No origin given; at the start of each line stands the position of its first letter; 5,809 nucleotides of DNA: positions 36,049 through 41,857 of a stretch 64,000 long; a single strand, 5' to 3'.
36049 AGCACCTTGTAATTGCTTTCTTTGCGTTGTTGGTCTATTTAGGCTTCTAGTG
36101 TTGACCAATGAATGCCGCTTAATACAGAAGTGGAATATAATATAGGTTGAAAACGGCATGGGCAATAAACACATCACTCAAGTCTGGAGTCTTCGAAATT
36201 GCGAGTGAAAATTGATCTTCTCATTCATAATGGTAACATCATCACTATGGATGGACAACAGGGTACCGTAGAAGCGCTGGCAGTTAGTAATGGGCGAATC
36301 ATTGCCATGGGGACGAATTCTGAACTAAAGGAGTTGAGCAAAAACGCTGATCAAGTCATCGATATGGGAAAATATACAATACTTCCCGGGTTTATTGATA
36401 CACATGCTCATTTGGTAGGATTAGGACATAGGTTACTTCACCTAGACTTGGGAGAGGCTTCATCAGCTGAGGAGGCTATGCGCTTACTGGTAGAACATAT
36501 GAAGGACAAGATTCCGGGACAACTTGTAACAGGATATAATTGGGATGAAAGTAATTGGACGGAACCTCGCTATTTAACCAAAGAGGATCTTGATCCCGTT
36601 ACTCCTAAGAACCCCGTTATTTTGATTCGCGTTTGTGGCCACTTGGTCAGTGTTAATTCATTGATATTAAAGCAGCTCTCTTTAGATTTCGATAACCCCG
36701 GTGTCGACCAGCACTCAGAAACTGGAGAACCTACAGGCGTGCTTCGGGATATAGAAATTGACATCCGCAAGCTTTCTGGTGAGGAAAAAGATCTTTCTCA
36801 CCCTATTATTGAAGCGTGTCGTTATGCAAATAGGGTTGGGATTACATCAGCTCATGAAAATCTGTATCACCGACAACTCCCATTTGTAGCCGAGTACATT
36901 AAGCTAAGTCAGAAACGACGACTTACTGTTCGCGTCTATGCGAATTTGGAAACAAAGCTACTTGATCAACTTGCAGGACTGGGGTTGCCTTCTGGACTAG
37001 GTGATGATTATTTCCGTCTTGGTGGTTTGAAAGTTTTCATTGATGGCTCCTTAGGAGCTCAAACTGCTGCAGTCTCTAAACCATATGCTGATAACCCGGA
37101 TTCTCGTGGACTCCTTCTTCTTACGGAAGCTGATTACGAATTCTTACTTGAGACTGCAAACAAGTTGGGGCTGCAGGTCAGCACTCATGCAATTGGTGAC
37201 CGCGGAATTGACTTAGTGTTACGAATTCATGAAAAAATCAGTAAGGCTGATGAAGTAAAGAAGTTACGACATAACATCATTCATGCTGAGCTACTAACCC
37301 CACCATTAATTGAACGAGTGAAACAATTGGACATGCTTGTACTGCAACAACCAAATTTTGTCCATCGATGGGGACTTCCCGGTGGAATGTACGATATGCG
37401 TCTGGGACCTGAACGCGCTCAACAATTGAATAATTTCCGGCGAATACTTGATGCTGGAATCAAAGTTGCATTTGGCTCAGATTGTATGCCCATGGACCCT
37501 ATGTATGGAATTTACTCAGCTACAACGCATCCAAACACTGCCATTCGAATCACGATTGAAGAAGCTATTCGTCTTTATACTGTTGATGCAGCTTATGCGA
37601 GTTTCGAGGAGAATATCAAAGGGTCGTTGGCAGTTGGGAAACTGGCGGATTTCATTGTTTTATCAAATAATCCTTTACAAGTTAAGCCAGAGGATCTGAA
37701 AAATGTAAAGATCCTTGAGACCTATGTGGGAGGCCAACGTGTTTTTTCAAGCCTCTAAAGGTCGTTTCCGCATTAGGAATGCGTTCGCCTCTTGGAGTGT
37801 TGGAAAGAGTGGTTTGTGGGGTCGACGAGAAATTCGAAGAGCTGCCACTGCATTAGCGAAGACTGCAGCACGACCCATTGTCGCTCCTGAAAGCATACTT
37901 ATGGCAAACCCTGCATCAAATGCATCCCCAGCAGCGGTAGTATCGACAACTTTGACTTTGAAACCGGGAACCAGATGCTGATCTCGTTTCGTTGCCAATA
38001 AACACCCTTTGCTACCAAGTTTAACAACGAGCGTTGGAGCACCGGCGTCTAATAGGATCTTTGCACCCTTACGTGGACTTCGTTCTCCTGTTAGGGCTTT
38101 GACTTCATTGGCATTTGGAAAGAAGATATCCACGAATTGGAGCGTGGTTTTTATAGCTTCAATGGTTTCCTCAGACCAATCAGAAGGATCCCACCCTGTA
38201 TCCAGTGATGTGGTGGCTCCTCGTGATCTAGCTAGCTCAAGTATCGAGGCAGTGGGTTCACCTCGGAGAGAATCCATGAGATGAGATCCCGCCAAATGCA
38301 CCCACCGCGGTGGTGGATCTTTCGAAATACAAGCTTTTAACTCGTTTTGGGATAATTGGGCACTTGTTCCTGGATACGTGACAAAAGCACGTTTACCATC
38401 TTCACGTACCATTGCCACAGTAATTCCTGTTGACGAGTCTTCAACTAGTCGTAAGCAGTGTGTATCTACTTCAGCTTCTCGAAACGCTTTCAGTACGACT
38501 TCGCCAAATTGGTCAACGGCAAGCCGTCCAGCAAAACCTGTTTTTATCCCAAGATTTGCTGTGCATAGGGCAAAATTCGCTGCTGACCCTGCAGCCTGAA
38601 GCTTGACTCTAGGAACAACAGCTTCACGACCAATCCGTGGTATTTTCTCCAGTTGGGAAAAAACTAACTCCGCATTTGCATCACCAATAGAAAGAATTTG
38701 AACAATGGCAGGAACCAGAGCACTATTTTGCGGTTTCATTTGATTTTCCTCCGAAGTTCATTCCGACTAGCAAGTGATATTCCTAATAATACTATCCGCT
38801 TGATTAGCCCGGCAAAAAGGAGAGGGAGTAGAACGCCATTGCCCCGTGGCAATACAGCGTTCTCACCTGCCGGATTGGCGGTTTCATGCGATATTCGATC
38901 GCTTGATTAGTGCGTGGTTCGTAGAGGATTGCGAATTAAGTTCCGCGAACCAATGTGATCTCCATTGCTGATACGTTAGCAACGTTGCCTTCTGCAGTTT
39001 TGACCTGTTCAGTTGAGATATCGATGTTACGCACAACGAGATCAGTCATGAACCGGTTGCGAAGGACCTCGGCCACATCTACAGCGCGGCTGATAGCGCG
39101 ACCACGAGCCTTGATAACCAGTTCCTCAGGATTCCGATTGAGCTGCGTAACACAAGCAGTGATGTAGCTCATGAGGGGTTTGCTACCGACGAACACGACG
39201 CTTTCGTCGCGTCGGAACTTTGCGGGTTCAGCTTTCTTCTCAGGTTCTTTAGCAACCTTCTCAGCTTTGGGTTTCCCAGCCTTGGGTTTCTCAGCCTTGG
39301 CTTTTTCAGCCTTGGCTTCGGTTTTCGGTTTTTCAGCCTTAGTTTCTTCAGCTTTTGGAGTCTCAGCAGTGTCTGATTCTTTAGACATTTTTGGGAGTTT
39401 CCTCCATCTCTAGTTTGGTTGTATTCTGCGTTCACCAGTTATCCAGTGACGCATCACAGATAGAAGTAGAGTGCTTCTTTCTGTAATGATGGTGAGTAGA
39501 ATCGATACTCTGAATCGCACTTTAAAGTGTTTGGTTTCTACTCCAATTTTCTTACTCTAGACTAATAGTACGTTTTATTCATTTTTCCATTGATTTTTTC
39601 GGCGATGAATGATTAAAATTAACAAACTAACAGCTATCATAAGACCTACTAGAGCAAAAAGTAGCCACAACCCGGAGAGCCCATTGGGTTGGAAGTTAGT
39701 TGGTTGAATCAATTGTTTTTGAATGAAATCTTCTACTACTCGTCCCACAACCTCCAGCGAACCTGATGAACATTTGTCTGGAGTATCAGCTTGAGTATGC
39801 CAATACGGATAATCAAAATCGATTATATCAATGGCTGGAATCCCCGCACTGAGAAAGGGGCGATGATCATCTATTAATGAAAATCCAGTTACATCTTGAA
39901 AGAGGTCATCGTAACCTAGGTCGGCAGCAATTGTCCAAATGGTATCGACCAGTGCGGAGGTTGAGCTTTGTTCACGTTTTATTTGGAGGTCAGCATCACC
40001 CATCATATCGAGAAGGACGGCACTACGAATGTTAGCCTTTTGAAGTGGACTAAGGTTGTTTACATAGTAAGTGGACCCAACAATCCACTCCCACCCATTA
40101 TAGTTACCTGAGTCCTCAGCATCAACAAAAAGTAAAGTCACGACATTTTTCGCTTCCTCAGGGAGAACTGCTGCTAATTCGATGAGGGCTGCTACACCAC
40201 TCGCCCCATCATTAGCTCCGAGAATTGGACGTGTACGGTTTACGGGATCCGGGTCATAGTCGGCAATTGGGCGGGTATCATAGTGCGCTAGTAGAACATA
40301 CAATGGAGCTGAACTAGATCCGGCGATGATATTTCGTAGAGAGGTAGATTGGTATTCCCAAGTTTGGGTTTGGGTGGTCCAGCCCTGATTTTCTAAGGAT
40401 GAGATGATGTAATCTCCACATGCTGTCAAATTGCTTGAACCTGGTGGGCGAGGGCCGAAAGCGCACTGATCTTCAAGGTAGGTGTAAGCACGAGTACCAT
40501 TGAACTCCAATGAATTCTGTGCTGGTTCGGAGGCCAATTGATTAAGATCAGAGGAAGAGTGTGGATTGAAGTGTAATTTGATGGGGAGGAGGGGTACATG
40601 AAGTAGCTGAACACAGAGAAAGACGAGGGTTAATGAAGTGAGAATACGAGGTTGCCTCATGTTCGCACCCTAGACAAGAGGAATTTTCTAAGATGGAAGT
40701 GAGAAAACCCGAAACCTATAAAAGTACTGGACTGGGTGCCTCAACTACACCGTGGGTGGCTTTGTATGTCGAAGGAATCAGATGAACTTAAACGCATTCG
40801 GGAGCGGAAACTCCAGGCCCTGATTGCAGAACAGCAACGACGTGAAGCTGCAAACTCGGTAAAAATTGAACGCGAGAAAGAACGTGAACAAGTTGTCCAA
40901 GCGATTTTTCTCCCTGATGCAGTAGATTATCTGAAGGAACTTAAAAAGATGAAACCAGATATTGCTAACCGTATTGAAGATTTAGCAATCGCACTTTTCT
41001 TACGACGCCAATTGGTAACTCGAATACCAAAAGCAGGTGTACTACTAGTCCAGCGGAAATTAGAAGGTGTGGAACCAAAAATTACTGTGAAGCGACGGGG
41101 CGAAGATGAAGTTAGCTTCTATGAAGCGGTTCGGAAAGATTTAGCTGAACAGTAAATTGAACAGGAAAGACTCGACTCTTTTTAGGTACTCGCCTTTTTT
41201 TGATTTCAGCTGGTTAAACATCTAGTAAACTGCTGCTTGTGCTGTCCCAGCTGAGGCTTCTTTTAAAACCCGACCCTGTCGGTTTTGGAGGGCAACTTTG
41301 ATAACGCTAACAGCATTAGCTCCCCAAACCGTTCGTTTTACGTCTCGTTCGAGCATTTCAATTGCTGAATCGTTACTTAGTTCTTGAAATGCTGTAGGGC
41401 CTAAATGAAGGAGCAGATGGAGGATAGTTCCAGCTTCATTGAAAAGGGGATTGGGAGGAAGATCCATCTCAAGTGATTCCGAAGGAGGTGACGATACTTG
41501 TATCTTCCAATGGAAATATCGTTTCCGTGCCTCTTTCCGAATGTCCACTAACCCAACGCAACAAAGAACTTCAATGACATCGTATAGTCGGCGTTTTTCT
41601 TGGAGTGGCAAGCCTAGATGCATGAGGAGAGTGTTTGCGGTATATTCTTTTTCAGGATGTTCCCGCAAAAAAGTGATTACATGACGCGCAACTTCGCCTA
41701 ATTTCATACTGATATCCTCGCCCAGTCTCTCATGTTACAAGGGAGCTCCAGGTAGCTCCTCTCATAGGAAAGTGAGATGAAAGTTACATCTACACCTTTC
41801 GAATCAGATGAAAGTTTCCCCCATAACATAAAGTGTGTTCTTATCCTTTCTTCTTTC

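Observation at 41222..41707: Archaeal protein with a eukaryote-type E2F/DP DNA-binding domain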

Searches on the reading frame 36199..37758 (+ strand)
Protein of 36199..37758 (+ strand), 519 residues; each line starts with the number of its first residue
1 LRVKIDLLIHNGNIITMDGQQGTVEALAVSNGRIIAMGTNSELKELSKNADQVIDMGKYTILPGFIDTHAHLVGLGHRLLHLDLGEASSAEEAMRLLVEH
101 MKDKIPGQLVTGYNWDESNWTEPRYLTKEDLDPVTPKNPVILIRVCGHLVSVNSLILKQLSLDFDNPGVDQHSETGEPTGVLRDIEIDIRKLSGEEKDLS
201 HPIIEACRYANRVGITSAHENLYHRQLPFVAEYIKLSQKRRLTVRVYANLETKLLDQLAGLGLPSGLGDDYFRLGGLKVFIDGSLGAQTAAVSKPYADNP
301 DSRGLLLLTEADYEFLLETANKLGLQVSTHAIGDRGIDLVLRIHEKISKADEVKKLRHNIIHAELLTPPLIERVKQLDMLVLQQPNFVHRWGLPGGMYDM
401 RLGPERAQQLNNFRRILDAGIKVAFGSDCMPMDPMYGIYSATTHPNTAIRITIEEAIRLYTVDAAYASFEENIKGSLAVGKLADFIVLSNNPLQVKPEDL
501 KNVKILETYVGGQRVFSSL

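Call 47: search_protein_families(library=pfam, proteins=[window:36199-37758:+], max_evalue=0.001)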
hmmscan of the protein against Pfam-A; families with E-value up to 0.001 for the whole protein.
window:36199-37758:+ (519 aa): 2 families
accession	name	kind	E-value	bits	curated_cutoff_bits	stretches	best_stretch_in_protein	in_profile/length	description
PF07969.17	Amidohydro_3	-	3.8e-91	307.4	29.7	1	52-516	1-472/472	Amidohydrolase family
PF01979.26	Amidohydro_1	-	1.2e-16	61.3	25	1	313-515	137-345/345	Amidohydrolase family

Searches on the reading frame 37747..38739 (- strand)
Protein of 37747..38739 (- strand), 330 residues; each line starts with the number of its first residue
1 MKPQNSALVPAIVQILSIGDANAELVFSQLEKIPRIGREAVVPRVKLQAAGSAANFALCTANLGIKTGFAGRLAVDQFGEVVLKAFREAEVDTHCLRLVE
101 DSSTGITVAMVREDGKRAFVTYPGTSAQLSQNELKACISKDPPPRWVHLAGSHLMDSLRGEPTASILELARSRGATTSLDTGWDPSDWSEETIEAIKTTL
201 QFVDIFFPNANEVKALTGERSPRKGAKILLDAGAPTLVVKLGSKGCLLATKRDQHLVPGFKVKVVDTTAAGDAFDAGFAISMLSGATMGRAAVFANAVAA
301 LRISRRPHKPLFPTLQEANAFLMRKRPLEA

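Call 47: search_protein_families(library=pfam, proteins=[window:37747-38739:-], max_evalue=0.001)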
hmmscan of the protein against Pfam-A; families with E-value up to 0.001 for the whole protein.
window:37747-38739:- (330 aa): 3 families
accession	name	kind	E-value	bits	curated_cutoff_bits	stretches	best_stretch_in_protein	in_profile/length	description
PF00294.29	PfkB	-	1.5e-53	182.6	25.8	1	15-306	4-293/302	pfkB family carbohydrate kinase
PF25270.1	Khk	-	0.00014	21.7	35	1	265-302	309-346/365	Prokaryotic ketohexokinase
PF08543.17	Phos_pyr_kin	-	0.00074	19.4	27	0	189-297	105-226/246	Phosphomethylpyrimidine kinase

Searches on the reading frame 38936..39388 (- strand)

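Call 47: search_protein_families(library=pfam, proteins=[window:38936-39388:-], max_evalue=0.001)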
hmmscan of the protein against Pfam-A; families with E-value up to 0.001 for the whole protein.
window:38936-39388:- (150 aa): 1 family
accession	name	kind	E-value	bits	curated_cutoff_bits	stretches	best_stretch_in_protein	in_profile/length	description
PF01918.27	Alba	-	3.4e-19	68.8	25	1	64-125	2-65/66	Alba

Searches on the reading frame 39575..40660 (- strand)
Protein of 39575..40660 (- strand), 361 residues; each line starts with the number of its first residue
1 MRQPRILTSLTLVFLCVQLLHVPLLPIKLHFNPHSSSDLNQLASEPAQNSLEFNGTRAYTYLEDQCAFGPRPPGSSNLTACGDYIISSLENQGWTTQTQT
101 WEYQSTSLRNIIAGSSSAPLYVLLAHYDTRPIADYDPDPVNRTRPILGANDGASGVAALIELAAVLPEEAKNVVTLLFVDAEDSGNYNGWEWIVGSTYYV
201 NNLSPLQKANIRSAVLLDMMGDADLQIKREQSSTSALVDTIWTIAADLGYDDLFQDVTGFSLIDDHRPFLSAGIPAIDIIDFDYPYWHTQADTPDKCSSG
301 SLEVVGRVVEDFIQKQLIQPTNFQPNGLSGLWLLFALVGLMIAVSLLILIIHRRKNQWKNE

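Call 47: search_protein_families(library=pfam, proteins=[window:39575-40660:-], max_evalue=0.001)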
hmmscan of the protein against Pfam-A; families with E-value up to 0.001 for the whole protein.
window:39575-40660:- (361 aa): 1 family
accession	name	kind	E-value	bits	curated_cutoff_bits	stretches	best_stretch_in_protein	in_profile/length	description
PF04389.22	Peptidase_M28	-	9.7e-34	117.2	21.3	1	114-312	8-192/193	Peptidase family M28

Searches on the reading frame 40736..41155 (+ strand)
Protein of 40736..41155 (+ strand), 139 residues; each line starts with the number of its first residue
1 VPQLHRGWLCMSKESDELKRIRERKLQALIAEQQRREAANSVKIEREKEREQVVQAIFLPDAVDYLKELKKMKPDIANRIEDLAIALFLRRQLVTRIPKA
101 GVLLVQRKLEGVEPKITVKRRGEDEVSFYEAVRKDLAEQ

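Call 47: search_protein_families(library=pfam, proteins=[window:40736-41155:+], max_evalue=0.001)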
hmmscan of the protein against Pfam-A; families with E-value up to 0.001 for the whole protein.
window:40736-41155:+ (139 aa): 1 family
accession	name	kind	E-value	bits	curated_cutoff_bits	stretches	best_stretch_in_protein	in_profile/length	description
PF01984.25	dsDNA_bind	-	1.3e-06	29.1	26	1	21-102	1-85/106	Double-stranded DNA-binding domain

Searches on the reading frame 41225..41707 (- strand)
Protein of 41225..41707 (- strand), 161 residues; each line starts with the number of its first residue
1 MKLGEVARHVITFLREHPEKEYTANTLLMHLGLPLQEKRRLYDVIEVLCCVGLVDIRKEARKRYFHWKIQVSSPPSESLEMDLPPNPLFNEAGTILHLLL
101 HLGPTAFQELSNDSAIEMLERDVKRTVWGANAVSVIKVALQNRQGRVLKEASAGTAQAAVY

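Call 4: search_protein_families(library=pfam, proteins=[window:41225-41707:-], max_evalue=10)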
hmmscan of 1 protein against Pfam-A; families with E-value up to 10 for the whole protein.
window:41225-41707:- (161 aa): 2 families
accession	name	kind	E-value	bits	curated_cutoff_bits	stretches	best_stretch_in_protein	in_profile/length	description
PF02319.26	E2F_TDP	-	3.3e-09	36.8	25.7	1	3-67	5-63/65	E2F/DP family winged-helix DNA-binding domain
PF01978.25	TrmB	-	0.025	14.9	25.6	1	23-64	24-62/68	Sugar-specific transcriptional regulator TrmB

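Call 5: search_protein_families(library=ncbifam, proteins=[window:41225-41707:-], max_evalue=10)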
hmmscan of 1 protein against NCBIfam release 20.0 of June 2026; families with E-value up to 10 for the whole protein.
window:41225-41707:- (161 aa): 0 families

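Call 6: search_solved_structures(query=window:41225-41707:-, max_evalue=10, show_alignments=3)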
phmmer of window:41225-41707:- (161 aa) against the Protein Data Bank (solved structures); distinct sequences matched with E-value up to 10: 1.
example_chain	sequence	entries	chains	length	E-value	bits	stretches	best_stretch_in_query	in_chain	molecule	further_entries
1cf7_A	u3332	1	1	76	0.14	15.1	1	23-68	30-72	PROTEIN (TRANSCRIPTION FACTOR E2F-4)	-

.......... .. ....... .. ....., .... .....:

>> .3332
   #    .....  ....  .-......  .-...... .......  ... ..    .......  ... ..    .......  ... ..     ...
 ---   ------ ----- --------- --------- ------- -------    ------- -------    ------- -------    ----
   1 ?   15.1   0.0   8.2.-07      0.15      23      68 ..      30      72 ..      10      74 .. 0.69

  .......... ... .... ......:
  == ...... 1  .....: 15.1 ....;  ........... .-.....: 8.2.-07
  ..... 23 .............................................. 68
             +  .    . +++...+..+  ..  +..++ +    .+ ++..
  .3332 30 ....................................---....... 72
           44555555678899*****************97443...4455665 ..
